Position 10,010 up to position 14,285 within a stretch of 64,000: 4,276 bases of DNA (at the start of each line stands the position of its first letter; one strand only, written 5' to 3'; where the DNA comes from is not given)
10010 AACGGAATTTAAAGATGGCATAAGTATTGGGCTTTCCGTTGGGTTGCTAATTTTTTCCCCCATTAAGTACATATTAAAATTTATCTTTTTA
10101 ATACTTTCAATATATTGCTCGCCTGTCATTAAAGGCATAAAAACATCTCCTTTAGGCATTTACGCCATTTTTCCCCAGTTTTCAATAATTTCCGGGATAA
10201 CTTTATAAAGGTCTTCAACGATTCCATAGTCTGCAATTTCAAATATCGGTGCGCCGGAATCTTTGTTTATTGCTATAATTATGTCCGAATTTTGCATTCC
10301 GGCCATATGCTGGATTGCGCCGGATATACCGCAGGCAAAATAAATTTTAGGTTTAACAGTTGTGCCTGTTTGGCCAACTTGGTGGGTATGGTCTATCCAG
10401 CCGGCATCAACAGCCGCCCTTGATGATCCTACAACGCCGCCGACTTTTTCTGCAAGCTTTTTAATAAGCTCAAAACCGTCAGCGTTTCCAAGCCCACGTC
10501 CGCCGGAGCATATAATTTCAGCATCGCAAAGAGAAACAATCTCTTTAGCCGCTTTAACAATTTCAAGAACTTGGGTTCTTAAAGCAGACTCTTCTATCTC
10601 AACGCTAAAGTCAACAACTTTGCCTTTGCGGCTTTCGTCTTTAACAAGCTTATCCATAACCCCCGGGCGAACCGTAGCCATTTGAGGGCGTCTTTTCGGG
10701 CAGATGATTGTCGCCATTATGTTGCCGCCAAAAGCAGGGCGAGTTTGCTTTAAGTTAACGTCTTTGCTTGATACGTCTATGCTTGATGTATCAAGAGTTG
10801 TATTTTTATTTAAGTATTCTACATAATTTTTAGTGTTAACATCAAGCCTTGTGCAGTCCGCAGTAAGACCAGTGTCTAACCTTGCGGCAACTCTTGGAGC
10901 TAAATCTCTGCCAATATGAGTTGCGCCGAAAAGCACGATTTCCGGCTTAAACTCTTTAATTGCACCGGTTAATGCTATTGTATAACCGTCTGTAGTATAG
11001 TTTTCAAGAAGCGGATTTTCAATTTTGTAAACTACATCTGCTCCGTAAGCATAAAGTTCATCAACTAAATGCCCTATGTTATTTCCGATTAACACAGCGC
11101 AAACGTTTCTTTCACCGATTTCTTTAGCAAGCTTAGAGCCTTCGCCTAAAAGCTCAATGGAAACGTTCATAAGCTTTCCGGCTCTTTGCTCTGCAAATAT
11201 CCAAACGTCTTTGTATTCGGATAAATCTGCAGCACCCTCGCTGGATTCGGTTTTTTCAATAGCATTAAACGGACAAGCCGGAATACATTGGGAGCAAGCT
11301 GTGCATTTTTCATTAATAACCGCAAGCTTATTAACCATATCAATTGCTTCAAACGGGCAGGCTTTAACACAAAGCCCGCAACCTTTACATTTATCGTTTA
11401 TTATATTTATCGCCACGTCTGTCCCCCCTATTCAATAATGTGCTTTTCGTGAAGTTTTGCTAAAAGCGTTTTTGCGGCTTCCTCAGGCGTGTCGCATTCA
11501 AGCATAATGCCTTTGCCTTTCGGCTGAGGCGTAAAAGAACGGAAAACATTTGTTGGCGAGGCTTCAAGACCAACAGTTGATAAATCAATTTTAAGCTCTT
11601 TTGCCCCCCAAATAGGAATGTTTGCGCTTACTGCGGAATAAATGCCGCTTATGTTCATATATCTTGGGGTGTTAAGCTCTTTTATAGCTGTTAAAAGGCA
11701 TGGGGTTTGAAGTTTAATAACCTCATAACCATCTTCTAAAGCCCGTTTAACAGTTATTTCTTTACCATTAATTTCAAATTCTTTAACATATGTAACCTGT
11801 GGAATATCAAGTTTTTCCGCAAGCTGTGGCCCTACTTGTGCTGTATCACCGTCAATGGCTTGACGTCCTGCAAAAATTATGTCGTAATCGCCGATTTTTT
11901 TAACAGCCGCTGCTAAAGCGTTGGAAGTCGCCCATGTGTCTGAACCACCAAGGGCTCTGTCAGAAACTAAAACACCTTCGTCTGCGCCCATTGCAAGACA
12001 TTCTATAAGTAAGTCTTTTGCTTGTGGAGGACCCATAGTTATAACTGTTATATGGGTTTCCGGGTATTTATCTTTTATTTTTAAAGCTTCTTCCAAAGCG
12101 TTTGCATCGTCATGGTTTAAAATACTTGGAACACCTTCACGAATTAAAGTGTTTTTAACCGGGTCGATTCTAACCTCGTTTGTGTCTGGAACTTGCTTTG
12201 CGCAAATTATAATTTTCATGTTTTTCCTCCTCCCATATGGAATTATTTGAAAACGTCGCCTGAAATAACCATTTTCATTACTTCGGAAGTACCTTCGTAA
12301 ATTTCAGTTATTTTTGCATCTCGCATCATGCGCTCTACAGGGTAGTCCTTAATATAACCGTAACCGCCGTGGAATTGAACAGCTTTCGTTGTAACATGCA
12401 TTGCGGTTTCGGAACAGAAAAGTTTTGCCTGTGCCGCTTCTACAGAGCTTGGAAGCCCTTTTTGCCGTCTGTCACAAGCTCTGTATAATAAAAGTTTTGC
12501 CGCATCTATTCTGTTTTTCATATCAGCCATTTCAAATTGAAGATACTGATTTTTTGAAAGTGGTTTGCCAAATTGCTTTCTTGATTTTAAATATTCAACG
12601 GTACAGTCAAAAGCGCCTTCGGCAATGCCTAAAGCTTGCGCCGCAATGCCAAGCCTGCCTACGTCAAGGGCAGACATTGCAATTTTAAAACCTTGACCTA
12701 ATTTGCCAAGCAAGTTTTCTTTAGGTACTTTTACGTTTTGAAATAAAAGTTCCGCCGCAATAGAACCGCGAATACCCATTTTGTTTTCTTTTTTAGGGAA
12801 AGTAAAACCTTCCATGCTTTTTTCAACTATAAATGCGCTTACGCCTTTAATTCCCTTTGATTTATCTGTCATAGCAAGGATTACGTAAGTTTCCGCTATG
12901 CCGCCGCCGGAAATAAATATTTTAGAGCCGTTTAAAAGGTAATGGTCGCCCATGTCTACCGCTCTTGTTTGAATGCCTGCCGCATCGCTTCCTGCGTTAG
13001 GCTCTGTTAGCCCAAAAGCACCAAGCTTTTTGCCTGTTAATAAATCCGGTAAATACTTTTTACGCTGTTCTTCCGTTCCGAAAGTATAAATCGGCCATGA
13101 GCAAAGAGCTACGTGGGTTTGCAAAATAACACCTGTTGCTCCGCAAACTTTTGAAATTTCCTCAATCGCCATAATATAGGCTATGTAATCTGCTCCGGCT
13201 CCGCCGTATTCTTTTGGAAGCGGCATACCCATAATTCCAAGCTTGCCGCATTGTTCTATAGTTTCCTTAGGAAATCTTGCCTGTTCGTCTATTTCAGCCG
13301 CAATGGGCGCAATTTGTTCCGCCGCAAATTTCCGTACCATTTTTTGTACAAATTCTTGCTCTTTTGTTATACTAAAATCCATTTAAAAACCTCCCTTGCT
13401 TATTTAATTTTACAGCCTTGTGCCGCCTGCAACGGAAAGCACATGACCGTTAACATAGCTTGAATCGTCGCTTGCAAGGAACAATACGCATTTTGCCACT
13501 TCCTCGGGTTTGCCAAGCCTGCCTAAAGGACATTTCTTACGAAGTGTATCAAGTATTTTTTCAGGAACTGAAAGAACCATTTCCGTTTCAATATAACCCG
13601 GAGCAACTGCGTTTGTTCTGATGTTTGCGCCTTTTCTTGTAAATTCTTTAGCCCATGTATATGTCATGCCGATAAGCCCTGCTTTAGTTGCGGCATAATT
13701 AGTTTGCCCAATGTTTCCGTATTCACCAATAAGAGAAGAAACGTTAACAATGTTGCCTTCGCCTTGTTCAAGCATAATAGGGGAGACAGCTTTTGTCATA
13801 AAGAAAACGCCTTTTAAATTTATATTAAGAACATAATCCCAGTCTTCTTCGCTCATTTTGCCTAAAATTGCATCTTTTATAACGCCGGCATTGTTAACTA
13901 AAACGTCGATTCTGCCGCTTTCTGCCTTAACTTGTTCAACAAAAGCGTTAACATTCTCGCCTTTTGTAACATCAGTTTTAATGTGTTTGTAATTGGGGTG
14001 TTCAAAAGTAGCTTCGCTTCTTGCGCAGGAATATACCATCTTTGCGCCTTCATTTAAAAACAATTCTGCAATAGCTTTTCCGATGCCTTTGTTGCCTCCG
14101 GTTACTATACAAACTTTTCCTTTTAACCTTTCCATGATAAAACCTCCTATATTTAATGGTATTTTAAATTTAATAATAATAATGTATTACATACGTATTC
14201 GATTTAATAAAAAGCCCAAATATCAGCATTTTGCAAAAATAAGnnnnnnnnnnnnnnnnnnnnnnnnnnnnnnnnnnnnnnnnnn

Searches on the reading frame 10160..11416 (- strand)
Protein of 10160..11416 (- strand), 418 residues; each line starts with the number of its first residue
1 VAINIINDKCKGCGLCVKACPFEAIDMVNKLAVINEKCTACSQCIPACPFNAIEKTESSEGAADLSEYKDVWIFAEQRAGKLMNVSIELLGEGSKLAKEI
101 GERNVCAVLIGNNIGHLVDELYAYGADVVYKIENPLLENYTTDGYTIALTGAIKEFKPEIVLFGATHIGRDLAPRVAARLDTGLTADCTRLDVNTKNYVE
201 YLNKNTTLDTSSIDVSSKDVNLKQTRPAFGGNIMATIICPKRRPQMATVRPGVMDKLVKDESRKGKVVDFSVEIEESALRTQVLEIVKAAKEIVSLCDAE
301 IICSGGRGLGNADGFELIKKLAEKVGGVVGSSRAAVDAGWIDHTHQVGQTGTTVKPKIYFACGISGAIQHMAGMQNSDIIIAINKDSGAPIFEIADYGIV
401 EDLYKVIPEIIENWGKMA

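Call 7: search_protein_families(library=pfam, proteins=[window:10160-11416:-])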
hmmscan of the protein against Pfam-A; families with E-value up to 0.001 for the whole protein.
window:10160-11416:- (418 aa): 14 families
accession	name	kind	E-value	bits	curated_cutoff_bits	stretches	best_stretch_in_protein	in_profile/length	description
PF01012.27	ETF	-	7.8e-49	166.4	26.7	1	71-273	1-179/181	Electron transfer flavoprotein domain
PF00766.25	ETF_alpha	-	2.2e-35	120.9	27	1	296-375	2-81/81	Electron transfer flavoprotein FAD-binding domain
PF00037.32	Fer4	-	3.3e-15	55.6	21.1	2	4-26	2-24/24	4Fe-4S binding domain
PF25160.1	LdpA_Fe-S-bd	-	4.7e-11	42.7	27.6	2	16-56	9-46/49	LdpA Fe-S cluster-binding domain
PF12837.12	Fer4_6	-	1.4e-10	41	25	2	4-25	3-24/24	4Fe-4S binding domain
PF13484.11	Fer4_16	-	7.1e-10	40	30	1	37-64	1-29/66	4Fe-4S double cluster binding domain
PF12838.12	Fer4_7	-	1.4e-09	38.7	27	1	9-52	1-52/52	4Fe-4S dicluster domain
PF14697.11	Fer4_21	-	5e-09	36.6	35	1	5-54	3-58/59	4Fe-4S dicluster domain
PF13237.11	Fer4_10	-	1.4e-08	35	25.5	1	3-49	2-53/53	4Fe-4S dicluster domain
PF12797.12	Fer4_2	-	1.9e-08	34.1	24.5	1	7-22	7-22/22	4Fe-4S binding domain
PF12800.12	Fer4_4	-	7.1e-08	32.6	24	1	8-22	2-16/17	4Fe-4S binding domain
PF13187.11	Fer4_9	-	1.1e-07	32.2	27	1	9-53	1-52/52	4Fe-4S dicluster domain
PF13183.11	Fer4_8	-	1.6e-05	25.8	27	0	36-57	3-24/68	4Fe-4S dicluster domain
PF13534.11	Fer4_17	-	2.3e-05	25.3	22.2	0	37-60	1-24/61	4Fe-4S dicluster domain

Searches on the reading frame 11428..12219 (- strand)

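Call 7: search_protein_families(library=pfam, proteins=[window:11428-12219:-])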
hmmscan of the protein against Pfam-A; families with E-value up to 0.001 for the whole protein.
window:11428-12219:- (263 aa): 1 family
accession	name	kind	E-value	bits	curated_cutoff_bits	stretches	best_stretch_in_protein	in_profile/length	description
PF01012.27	ETF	-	8.7e-47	159.7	26.7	1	24-201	3-173/181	Electron transfer flavoprotein domain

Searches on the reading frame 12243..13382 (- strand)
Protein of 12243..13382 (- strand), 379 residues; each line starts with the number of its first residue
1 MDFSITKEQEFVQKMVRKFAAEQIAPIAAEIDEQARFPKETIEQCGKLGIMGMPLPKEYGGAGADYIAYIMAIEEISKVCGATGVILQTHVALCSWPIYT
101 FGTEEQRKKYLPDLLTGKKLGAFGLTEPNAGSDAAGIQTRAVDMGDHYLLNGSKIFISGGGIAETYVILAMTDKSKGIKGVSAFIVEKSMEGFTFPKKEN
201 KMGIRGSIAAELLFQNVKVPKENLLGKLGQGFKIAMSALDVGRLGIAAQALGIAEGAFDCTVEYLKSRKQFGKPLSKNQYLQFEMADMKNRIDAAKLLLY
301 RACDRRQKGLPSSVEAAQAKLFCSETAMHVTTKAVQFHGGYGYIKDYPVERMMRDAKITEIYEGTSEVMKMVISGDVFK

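Call 3: search_protein_families(library=pfam, proteins=[window:12243-13382:-])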
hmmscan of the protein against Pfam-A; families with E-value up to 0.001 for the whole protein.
window:12243-13382:- (379 aa): 5 families
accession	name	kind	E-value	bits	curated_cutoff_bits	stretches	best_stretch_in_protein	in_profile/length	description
PF00441.29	Acyl-CoA_dh_1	-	1.6e-50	171.6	22.4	1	229-374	1-146/150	Acyl-CoA dehydrogenase, C-terminal domain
PF02771.21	Acyl-CoA_dh_N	-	7.4e-42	142.7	22.9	1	6-118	1-113/113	Acyl-CoA dehydrogenase, N-terminal domain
PF08028.16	Acyl-CoA_dh_2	-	1.6e-29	103.3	22.7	1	244-366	1-133/134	Acyl-CoA dehydrogenase, C-terminal domain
PF02770.24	Acyl-CoA_dh_M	-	4.1e-25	88.2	33.3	1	122-217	1-97/97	Acyl-CoA dehydrogenase, middle domain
PF22924.1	ACOX_C_alpha1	-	5.3e-05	23.5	27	0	315-371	106-162/169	Acyl-CoA oxidase, C-alpha1 domain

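Call 4: search_protein_families(library=ncbifam, proteins=[window:12243-13382:-])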
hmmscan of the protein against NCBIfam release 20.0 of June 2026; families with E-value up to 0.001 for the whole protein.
window:12243-13382:- (379 aa): 24 families
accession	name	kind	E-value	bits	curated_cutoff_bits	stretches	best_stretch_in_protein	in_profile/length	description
NF042972.1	AcrlCoAredClosAcrC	equivalog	3.5e-159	529.5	640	1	1-378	1-377/378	acryloyl-CoA reductase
NF043006.1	CyhCrbnylCoADH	equivalog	7.6e-107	357.6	650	1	5-377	4-375/380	cyclohexane-1-carbonyl-CoA dehydrogenase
NF045552.1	GlutCoADH_Des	equivalog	8.9e-104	347.7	470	1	1-376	1-378/387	glutaryl-CoA dehydrogenase Acd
NF042439.1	SulpropCoADesulf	equivalog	2.5e-99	332.6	600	1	14-378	2-371/379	3-sulfinopropanoyl-CoA desulfinase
NF058590.1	AcCoDHFadEBacil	equivalog_domain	1.3e-98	331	600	1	5-378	21-411/586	acyl-CoA dehydrogenase FadE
NF053553.1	prodigi_MBC_PigA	equivalog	4.1e-81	273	500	1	1-374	1-376/381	prodigiosin MBC biosynthesis dehydrogenase PigA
NF045652.1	ProlPCPDhRedW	equivalog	7e-80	268.6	650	1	8-373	3-369/376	L-prolyl-[peptidyl-carrier protein] dehydrogenase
NF008997.0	PRK12341.1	equivalog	1.3e-72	245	537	1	1-377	1-376/382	acyl-CoA dehydrogenase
TIGR03207.1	cyc_hxne_CoA_dh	equivalog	6.3e-62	209.4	575.35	1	8-374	4-368/372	cyclohexanecarboxyl-CoA dehydrogenase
NF002885.1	PRK03354.1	equivalog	1.8e-57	195.1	540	1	1-377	1-373/378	crotonobetainyl-CoA dehydrogenase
NF052270.1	Staph_DH_FadE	equivalog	4.8e-53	180.3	600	1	8-374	25-390/400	acyl-CoA dehydrogenase FadE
NF049984.1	Rv1679_FadE16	equivalog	1.1e-39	136.7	600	1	27-369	15-357/371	Rv1679 family acyl-CoA dehydrogenase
TIGR04022.1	sulfur_SfnB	equivalog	2.5e-35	122.1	430.9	1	8-359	7-362/391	SfnB family sulfur acquisition oxidoreductase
TIGR03203.1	pimD_small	equivalog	8.9e-31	107.3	652.7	1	34-358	35-357/378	pimeloyl-CoA dehydrogenase small subunit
NF007000.1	PRK09463.1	subfamily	1.2e-30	106.5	600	1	8-344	47-399/726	acyl-CoA dehydrogenase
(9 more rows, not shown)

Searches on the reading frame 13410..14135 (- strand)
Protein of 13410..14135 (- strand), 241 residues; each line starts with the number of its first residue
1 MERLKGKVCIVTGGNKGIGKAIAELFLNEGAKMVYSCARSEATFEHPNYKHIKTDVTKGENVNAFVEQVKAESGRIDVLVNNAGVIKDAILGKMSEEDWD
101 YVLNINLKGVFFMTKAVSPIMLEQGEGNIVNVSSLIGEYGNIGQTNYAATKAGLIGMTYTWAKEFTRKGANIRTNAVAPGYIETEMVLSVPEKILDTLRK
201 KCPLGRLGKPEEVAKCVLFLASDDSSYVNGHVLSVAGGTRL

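Call 3: search_protein_families(library=pfam, proteins=[window:13410-14135:-])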
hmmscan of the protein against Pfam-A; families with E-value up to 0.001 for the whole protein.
window:13410-14135:- (241 aa): 4 families
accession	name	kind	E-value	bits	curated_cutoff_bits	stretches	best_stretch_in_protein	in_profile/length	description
PF13561.12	adh_short_C2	-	1.5e-60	205.2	27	1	15-239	5-235/236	Enoyl-(Acyl carrier protein) reductase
PF00106.31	adh_short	-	7.9e-56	189.1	26.6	1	7-191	1-191/195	short chain dehydrogenase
PF08659.16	KR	-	6.3e-19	69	22.6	1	9-154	3-156/180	KR domain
PF01370.27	Epimerase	-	0.00025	21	20.9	1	10-173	2-168/240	NAD dependent epimerase/dehydratase family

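Call 4: search_protein_families(library=ncbifam, proteins=[window:13410-14135:-])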
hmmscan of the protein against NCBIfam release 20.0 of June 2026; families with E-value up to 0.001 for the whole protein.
window:13410-14135:- (241 aa): 236 families (the best 25 are shown)
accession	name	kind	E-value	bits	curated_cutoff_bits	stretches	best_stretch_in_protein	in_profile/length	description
TIGR01830.1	3oxo_ACP_reduc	equivalog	7.3e-81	271.4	297.75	1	9-238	1-237/239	3-oxoacyl-[acyl-carrier-protein] reductase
NF004198.0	PRK05653.1-3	equivalog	5.6e-80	268.4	296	1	2-240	3-247/248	3-oxoacyl-ACP reductase FabG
TIGR01829.1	AcAcCoA_reduct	subfamily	4.1e-72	242.7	302.1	1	7-239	1-240/242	acetoacetyl-CoA reductase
NF004197.0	PRK05653.1-1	equivalog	2.5e-71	240.2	332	1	3-239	4-246/249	3-oxoacyl-ACP reductase FabG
NF009464.0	PRK12824.1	subfamily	1.1e-68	231.6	269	1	7-239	3-242/245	3-oxoacyl-ACP reductase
NF009466.0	PRK12826.1-2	subfamily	8.9e-68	228.4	222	1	7-239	4-244/248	3-oxoacyl-ACP reductase FabG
NF042966.1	AcAcCoAred_PhaB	equivalog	7.7e-66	222.1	436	1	4-238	6-237/240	acetoacetyl-CoA reductase PhaB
NF004791.0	PRK06138.1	equivalog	3.1e-64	216.7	312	1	3-239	2-249/252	SDR family oxidoreductase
NF009546.0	PRK12935.1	equivalog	2.3e-61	207.5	418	1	1-239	1-245/247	acetoacetyl-CoA reductase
NF004199.0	PRK05653.1-4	equivalog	5.3e-61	206.3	301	1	4-239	3-245/247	3-oxoacyl-ACP reductase FabG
NF006072.0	PRK08217.1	subfamily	7.2e-61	206.2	298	1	4-241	3-253/253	3-ketoacyl-(acyl-carrier-protein) reductase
NF006110.0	PRK08261.1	equivalog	1.1e-59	202.5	410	1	4-238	212-449/454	3-oxoacyl-ACP reductase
NF040605.2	mycolic_FabG1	exception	1.6e-59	201.5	420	1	9-239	4-229/233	3-oxoacyl-ACP reductase FabG1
NF004818.0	PRK06172.1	equivalog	3e-59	200.4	336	1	2-239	3-250/253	SDR family oxidoreductase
NF052558.1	MBtsdlDhBudC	equivalog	6.9e-59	199.4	270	1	5-239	2-241/250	meso-2,3-butanediol dehydrogenase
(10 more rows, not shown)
